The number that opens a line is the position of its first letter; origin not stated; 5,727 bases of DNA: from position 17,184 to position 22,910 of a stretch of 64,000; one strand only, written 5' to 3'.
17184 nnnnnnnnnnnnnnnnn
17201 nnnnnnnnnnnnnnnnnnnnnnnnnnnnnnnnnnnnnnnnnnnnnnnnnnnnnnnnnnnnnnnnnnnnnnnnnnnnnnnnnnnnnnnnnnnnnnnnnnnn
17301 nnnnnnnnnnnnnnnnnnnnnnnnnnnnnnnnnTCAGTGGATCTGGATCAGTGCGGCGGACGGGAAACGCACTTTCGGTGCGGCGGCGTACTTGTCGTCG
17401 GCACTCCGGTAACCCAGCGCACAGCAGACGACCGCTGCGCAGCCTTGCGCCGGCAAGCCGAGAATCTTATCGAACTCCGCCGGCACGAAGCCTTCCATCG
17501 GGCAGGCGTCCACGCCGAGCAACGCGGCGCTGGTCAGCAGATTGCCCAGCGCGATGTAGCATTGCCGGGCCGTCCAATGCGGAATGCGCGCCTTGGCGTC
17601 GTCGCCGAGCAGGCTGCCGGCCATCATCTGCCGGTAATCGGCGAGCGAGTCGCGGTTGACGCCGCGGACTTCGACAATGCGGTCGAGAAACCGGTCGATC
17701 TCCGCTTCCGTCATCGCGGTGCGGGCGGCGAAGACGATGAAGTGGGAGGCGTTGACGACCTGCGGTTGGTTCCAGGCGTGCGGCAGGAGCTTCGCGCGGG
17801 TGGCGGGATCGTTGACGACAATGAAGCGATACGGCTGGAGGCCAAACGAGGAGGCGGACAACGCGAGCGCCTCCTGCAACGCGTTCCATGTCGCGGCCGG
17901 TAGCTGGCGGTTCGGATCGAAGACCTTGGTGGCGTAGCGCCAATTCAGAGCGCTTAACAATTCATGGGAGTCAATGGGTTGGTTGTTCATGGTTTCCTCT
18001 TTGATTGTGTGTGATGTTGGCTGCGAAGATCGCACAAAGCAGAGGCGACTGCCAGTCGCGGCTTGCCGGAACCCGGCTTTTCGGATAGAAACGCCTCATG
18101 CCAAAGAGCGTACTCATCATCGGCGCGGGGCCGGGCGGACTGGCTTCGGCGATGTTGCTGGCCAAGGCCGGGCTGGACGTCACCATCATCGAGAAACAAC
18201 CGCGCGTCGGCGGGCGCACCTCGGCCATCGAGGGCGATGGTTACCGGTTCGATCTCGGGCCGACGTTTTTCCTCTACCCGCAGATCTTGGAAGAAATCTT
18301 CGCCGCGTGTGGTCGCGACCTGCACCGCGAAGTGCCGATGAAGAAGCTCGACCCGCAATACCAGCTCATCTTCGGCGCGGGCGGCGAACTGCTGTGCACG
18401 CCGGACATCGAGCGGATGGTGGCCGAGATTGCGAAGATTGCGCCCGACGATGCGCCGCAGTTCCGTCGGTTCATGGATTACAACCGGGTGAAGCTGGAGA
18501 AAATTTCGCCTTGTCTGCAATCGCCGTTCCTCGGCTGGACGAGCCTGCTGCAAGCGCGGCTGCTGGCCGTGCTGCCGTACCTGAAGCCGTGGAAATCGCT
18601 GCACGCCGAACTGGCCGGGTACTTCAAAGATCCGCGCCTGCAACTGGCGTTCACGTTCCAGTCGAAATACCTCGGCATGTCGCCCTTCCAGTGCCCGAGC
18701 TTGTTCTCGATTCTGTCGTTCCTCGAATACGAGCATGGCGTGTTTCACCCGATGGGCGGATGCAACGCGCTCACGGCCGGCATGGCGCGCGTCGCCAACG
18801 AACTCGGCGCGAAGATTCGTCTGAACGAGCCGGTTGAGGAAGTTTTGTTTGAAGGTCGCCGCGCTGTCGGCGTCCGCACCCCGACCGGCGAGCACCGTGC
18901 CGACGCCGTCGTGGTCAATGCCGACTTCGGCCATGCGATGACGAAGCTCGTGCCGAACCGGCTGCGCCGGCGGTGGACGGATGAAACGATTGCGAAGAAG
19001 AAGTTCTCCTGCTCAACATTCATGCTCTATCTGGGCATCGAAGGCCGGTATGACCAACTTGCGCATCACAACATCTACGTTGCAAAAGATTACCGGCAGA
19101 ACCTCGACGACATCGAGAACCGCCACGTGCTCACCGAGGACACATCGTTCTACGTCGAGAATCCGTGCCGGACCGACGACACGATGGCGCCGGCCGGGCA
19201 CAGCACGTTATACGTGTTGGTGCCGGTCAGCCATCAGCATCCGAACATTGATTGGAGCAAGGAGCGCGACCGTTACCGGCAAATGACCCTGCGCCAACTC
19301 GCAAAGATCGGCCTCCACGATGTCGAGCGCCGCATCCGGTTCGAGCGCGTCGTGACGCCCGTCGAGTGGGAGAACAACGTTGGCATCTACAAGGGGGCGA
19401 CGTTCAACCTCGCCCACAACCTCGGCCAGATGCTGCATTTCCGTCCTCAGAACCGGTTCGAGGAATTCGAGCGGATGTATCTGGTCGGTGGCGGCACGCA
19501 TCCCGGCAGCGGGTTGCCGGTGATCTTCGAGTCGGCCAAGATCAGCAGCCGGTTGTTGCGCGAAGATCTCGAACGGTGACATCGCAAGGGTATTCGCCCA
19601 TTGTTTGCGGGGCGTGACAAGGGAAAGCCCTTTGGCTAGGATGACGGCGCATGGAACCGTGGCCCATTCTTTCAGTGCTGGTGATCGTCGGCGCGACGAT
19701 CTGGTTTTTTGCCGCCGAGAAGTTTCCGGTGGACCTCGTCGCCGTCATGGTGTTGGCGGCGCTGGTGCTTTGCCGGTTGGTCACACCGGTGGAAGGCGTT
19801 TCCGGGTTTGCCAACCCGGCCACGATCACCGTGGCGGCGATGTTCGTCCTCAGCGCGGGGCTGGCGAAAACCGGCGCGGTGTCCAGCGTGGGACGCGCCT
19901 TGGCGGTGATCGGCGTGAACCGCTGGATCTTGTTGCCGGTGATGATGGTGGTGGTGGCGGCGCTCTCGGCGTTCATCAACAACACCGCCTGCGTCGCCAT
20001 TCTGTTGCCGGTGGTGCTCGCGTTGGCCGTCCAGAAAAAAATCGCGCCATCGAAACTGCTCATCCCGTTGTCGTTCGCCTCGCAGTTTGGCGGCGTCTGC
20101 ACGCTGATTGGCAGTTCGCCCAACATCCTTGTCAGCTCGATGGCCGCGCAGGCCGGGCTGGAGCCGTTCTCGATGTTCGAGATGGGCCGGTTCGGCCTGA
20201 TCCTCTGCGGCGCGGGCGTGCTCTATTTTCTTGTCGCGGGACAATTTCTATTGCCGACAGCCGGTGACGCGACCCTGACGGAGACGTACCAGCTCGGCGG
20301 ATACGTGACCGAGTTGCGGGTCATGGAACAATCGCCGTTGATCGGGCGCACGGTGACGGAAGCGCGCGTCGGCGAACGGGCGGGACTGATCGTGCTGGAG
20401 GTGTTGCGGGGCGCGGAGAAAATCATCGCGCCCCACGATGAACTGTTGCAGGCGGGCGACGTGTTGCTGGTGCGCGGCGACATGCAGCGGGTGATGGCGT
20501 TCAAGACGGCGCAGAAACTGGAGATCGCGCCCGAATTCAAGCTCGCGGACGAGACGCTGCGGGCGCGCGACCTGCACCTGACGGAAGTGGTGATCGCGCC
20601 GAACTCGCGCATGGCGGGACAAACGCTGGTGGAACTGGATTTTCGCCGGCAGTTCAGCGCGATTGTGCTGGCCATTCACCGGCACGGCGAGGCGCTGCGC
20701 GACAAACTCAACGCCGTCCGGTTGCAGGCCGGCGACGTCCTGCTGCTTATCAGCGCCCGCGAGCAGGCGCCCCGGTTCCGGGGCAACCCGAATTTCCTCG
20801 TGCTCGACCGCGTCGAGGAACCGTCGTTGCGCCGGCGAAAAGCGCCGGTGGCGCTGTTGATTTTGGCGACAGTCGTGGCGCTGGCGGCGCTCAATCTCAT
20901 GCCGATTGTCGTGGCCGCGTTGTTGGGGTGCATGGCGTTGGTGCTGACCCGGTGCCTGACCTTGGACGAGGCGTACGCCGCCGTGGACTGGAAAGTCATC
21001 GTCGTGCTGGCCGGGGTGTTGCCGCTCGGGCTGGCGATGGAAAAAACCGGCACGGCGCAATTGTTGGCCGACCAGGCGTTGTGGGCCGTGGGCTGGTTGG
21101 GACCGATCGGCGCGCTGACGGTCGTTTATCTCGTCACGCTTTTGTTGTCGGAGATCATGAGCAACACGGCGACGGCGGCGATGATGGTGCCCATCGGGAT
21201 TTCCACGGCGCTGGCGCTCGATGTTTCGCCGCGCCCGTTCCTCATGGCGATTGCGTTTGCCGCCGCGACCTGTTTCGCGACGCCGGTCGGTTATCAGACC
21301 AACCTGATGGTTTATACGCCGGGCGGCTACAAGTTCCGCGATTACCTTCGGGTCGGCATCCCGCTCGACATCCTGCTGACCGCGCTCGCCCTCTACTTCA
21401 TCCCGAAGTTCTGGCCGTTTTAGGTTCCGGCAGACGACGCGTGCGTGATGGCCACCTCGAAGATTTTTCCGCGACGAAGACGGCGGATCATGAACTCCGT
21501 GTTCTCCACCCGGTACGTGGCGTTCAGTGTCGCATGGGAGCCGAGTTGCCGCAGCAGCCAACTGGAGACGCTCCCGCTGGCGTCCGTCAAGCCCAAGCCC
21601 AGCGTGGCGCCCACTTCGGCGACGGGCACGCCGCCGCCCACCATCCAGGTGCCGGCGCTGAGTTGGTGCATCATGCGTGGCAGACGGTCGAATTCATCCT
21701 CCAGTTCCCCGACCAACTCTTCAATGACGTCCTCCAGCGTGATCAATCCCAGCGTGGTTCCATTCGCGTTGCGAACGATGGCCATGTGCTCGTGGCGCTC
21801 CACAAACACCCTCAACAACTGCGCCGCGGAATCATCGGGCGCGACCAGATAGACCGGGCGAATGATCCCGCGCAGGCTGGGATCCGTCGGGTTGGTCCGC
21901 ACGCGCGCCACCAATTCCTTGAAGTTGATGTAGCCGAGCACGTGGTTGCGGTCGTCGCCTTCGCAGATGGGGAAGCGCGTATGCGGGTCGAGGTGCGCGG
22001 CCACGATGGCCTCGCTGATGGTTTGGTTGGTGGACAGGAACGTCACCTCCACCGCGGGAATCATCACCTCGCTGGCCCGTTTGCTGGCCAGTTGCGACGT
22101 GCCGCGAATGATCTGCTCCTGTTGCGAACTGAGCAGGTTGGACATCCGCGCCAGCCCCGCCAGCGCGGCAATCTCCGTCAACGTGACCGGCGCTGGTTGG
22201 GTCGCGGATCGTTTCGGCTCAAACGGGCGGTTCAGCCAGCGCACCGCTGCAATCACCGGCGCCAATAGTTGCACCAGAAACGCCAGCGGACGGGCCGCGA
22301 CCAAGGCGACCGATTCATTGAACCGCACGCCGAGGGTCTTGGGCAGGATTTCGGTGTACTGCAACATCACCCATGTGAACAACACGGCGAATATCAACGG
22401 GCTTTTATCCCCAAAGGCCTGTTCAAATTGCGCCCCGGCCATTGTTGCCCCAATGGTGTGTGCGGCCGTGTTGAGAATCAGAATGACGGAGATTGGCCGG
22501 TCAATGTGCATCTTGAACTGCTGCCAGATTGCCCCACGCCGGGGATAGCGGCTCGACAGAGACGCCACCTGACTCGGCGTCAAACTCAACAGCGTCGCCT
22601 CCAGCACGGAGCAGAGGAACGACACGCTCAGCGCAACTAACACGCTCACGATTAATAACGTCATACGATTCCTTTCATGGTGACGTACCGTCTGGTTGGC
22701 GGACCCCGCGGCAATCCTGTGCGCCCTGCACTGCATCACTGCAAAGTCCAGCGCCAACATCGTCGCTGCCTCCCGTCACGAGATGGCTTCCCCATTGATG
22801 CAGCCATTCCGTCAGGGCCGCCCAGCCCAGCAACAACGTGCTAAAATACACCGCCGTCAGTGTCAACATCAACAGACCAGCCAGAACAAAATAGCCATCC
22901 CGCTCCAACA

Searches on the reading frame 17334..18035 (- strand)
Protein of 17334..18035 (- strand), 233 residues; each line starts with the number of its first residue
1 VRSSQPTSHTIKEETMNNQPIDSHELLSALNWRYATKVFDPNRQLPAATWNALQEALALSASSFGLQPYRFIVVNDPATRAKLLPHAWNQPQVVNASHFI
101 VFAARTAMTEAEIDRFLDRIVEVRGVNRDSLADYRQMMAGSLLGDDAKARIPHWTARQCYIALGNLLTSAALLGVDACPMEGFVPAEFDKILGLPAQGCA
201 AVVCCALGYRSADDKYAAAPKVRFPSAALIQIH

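Call 38: search_protein_families(library=pfam, proteins=[window:17334-18035:-], max_evalue=0.00001)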
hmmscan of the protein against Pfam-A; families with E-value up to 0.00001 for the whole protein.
window:17334-18035:- (233 aa): 1 family
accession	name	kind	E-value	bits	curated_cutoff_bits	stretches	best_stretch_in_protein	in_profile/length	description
PF00881.29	Nitroreductase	-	1.3e-24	87.7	23.5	1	31-209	2-167/167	Nitroreductase family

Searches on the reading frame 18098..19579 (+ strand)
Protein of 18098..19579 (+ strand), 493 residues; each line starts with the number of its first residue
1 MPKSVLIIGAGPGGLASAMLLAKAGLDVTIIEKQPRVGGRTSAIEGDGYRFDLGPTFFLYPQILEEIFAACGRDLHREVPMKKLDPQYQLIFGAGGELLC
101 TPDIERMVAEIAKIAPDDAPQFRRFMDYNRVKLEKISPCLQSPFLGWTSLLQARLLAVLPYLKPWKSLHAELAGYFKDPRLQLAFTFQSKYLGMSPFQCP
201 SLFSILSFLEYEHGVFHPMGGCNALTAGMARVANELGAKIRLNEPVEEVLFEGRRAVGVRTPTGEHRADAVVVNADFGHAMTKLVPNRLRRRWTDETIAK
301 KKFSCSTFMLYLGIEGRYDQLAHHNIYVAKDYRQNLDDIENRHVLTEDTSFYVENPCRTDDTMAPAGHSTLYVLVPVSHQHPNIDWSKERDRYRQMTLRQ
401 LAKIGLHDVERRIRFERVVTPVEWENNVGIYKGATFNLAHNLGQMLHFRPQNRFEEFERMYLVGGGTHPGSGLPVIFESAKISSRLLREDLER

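Call 38: search_protein_families(library=pfam, proteins=[window:18098-19579:+], max_evalue=0.00001)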
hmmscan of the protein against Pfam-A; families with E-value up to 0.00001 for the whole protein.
window:18098-19579:+ (493 aa): 9 families
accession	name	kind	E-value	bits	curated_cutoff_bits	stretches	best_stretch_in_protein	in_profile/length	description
PF01593.30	Amino_oxidase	-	5.1e-33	115.5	19.8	1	13-482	2-437/443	Flavin containing amine oxidoreductase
PF01266.30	DAO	-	8.7e-18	65.4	27.9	2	199-275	124-201/353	FAD dependent oxidoreductase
PF13450.12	NAD_binding_8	-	1.3e-15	57.9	21.9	1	7-61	1-55/68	NAD(P)-binding Rossmann-like domain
PF00890.30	FAD_binding_2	-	9.7e-08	32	20.4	1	5-43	2-40/414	FAD binding domain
PF01494.25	FAD_binding_3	-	1e-07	32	22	1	4-35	3-34/349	FAD binding domain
PF12831.13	FAD_oxidored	-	2.7e-07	30.7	27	1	5-43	2-40/416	FAD dependent oxidoreductase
PF03486.20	HI0933_like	-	4.6e-07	30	50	0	4-47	2-44/244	HI0933-like protein Rossmann domain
PF13738.12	Pyr_redox_3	-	6.5e-07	29.3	30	0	6-36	1-31/305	Pyridine nucleotide-disulphide oxidoreductase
PF07992.20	Pyr_redox_2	-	7.8e-06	26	26.1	0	4-36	2-35/291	Pyridine nucleotide-disulphide oxidoreductase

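Call 45: search_protein_families(library=ncbifam, proteins=[window:18098-19579:+], max_evalue=0.00001)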
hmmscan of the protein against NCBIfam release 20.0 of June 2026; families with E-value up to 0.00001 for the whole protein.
window:18098-19579:+ (493 aa): 40 families (the best 25 are shown)
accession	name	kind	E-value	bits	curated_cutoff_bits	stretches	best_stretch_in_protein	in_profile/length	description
TIGR02734.1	crtI_fam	subfamily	6.4e-163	543.1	238.1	1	5-492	1-493/504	phytoene desaturase family protein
NF058655.1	CrtID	equivalog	4.1e-103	345.8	640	1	5-482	1-476/478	bifunctional phytoene desaturase/3,4-desaturase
NF045637.1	carotdesatCrtDProt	equivalog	1.7e-70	237.9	580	1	5-486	1-481/485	1-hydroxycarotenoid 3,4-desaturase CrtD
NF042421.1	hydcarot_desat_CrtD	equivalog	9.3e-70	235.4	500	1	4-489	3-485/487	1-hydroxycarotenoid 3,4-desaturase CrtD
NF045689.1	BCarotKetCrtO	equivalog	1.1e-32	113.3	1000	2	172-472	191-522/563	beta-carotene ketolase CrtO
TIGR02730.1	carot_isom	equivalog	2.7e-20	72.7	586.9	1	5-478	3-479/493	carotenoid isomerase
TIGR02733.1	desat_CrtD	equivalog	6.8e-19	67.9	549.7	2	3-56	2-55/492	C-3',4' desaturase CrtD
NF005560.0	PRK07233.1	equivalog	3.7e-15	55.7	252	1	4-51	2-49/435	hypothetical protein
NF001933.0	PRK00711.1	subfamily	3.2e-14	52.8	383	1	219-284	197-260/429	D-amino acid dehydrogenase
NF005548.0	PRK07208.1-4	equivalog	2e-13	49.8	389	1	3-58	4-59/488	hypothetical protein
TIGR03467.1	HpnE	equivalog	5.4e-13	49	283.05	1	5-54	1-52/430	hydroxysqualene dehydroxylase HpnE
NF005545.0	PRK07208.1-1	equivalog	1.6e-12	46.6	451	1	4-58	9-64/504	hypothetical protein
NF005547.0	PRK07208.1-3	equivalog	4.8e-12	45.4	380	1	3-59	5-61/465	hypothetical protein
NF004789.0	PRK06134.1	subfamily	1.1e-11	44.1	747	1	4-45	14-55/581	FAD-dependent oxidoreductase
TIGR00562.1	proto_IX_ox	equivalog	7.3e-09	34.7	97.85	1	3-59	3-61/470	protoporphyrinogen oxidase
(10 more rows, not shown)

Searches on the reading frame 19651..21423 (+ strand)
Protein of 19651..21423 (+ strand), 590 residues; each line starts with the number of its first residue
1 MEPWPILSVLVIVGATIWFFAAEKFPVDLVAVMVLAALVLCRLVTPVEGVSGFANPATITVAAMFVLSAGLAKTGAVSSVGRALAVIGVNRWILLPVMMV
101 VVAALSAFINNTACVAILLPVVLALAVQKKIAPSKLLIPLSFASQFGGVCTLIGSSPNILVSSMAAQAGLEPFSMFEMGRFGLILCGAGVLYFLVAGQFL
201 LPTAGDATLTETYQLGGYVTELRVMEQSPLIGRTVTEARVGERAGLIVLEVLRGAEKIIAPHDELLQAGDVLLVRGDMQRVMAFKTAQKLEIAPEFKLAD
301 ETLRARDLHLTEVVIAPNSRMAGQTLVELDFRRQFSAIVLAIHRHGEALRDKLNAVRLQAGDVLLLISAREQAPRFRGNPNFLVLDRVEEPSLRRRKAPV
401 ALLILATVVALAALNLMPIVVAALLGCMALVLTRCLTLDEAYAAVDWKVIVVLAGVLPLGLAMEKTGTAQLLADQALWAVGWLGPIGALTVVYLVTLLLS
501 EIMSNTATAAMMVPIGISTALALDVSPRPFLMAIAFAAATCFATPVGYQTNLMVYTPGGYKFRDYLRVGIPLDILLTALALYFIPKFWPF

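Call 38: search_protein_families(library=pfam, proteins=[window:19651-21423:+], max_evalue=0.00001)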
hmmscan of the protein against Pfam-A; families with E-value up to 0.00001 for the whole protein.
window:19651-21423:+ (590 aa): 4 families
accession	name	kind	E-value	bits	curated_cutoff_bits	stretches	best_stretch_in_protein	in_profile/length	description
PF03600.22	CitMHS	-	2.7e-84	283.6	31.9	2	19-522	3-320/336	Citrate transporter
PF02080.26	TrkA_C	-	7.2e-28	96.7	27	2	310-377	1-67/71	TrkA-C domain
PF00939.25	Na_sulph_symp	-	5.6e-19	68.9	27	2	421-589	295-467/472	Sodium:sulfate symporter transmembrane region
PF06808.19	DctM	-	1.6e-07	31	23.8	0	398-549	216-374/413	Tripartite ATP-independent periplasmic transporter, DctM component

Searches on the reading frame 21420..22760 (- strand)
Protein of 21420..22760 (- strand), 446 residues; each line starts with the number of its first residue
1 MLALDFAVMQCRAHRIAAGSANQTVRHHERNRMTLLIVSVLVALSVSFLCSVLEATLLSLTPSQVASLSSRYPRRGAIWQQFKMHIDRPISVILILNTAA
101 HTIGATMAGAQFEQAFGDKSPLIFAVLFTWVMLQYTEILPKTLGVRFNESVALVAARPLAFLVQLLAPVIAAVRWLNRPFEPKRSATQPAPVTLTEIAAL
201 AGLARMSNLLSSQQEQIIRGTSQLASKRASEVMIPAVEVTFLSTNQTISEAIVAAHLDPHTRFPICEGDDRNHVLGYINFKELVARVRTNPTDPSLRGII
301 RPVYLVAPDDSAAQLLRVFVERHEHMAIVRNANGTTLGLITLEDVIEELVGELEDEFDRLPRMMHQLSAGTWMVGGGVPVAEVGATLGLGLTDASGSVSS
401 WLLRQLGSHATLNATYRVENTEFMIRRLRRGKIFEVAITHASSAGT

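Call 38: search_protein_families(library=pfam, proteins=[window:21420-22760:-], max_evalue=0.00001)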
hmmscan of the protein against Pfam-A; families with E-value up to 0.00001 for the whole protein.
window:21420-22760:- (446 aa): 3 families
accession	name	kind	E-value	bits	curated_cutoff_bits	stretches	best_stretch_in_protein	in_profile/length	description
PF01595.25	CNNM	-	2.7e-21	76.5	28.4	1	41-208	4-175/181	Cyclin M transmembrane N-terminal domain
PF00571.33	CBS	-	2.9e-11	44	24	1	300-350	6-56/57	CBS domain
PF03471.22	CorC_HlyC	-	3.6e-06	27.3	27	0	366-440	2-79/81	Transporter associated domain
